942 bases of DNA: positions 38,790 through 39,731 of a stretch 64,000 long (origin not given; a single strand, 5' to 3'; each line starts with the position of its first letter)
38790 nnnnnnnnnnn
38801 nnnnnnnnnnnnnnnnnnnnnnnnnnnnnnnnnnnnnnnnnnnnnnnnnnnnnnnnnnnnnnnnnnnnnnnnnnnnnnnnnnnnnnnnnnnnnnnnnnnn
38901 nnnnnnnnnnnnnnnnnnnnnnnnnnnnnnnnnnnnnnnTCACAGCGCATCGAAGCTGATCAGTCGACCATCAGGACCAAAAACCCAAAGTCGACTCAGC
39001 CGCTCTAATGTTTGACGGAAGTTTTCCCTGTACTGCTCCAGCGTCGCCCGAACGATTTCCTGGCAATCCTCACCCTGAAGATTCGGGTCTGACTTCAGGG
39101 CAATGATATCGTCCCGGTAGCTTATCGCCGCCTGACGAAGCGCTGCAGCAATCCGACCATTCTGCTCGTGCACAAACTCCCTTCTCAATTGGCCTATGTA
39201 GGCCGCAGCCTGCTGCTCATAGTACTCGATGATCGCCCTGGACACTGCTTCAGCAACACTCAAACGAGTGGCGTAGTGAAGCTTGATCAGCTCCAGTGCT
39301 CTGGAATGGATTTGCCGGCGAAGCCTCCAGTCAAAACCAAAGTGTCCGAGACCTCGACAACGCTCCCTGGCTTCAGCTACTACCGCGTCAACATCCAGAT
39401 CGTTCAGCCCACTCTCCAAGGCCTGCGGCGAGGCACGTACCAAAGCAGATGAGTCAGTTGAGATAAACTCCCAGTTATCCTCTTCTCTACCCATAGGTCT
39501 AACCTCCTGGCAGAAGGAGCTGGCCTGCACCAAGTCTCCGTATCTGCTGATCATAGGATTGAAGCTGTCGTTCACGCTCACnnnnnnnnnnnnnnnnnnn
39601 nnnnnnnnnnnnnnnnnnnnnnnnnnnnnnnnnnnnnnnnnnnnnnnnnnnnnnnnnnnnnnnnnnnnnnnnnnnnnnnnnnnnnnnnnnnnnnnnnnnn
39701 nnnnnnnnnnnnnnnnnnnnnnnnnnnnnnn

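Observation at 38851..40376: Two near-identical about 70-nt terminator repeats with a compensatory base-pair change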

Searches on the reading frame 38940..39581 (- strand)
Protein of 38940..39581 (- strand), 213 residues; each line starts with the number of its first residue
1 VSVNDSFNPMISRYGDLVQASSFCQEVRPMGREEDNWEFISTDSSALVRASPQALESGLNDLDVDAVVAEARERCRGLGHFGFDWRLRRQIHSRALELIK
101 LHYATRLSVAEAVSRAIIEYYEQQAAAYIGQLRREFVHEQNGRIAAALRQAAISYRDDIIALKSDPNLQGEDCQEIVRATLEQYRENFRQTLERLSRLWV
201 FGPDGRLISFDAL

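Call 9: search_protein_families(library=pfam, proteins=[window:38940-39581:-], max_evalue=0.01)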
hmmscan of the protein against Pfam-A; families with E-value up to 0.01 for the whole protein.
window:38940-39581:- (213 aa): 0 families

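Call 15: search_protein_families(library=phrogs, proteins=[window:38940-39581:-], max_evalue=0.1)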
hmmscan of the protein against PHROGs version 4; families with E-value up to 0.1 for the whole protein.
window:38940-39581:- (213 aa): 2 families
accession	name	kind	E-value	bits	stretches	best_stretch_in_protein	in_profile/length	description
phrog_19895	-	unknown function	0.027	15.5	1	109-182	8-84/89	-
phrog_12061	-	unknown function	0.051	14.5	1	93-122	53-82/111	-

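Call 16: search_protein_families(library=padloc, proteins=[window:38940-39581:-], max_evalue=0.1)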
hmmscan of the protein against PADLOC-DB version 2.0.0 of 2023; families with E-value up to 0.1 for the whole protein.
window:38940-39581:- (213 aa): 0 families

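Call 17: search_protein_families(library=ncbifam, proteins=[window:38940-39581:-], max_evalue=0.1)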
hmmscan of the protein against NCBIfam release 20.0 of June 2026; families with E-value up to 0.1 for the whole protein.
window:38940-39581:- (213 aa): 3 families
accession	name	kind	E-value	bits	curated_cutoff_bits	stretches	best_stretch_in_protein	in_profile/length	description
TIGR02702.1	SufR_cyano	equivalog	0.011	15.4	178.8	1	46-114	23-92/208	iron-sulfur cluster biosynthesis transcriptional regulator SufR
TIGR00904.1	mreB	subfamily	0.056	12.5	365.75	1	111-194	183-270/334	MreB/Mrl family cell shape determining protein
NF010540.1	PRK13929.1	exception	0.076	12.1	515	1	112-194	184-268/334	rod-share determining protein MreBH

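Call 18: find_homologous_proteins(query=window:38940-39494:-, max_evalue=0.001)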
Query window:38940-39494:- (184 aa): 1 proteins with E <= 0.001 among 911 candidates.
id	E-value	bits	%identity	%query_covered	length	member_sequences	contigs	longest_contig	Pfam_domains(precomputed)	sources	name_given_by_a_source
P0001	8.1e-108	376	93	100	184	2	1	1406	-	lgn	-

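Call 20: find_encoding_contigs(protein=P0001, flank=10000, max_places=10)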
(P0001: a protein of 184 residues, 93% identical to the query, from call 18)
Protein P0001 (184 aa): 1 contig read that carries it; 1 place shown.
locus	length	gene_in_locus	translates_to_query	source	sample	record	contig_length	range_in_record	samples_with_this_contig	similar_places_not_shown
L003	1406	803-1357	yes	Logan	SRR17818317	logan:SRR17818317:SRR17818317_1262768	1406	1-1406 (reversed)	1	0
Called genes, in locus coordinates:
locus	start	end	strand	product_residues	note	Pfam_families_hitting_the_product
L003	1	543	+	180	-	?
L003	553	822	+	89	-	-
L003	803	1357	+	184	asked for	-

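Call 58: search_protein_representatives(alignment_id=A2)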
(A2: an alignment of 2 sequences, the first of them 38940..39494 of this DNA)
Query: 2 sequences, 184 profile positions. Proteins with E-value up to 0.001 (for the whole library): 1; up to 1e-10: 1; up to 1e-30: 1. The best 1 are listed.
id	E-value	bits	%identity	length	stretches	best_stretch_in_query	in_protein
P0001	3.3e-122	421.6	-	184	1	1-184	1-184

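Call 61: predict_structure(alignment_id=A2)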
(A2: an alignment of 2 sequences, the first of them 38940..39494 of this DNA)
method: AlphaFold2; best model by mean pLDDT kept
length: 184 residues; sequences in the alignment: 2
mean_pLDDT: 66.0   pTM: 0.61
mean pLDDT of the five models: 66.0, 65.0, 63.8, 61.1, 44.5
residues with pLDDT >= 90: 0; 70-90: 78; 50-70: 70; < 50: 36
segments of 3 or more residues with pLDDT < 50: 1-31
pLDDT, mean of each block of 10 residues (from residue 1): 45 45 46 71 82 77 84 72 81 75 63 63 72 69 65 68 64 53 47
secondary structure, 60 per line:
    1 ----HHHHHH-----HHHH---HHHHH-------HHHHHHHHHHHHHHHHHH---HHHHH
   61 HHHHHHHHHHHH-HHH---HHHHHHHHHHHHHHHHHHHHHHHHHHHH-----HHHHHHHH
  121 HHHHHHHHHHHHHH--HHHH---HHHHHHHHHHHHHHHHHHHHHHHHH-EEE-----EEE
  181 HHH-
elements in order: H5-10 H16-19 H23-27 H35-52 H56-72 H80-107 H113-134 H137-140 H144-168 E170-172 E178-180
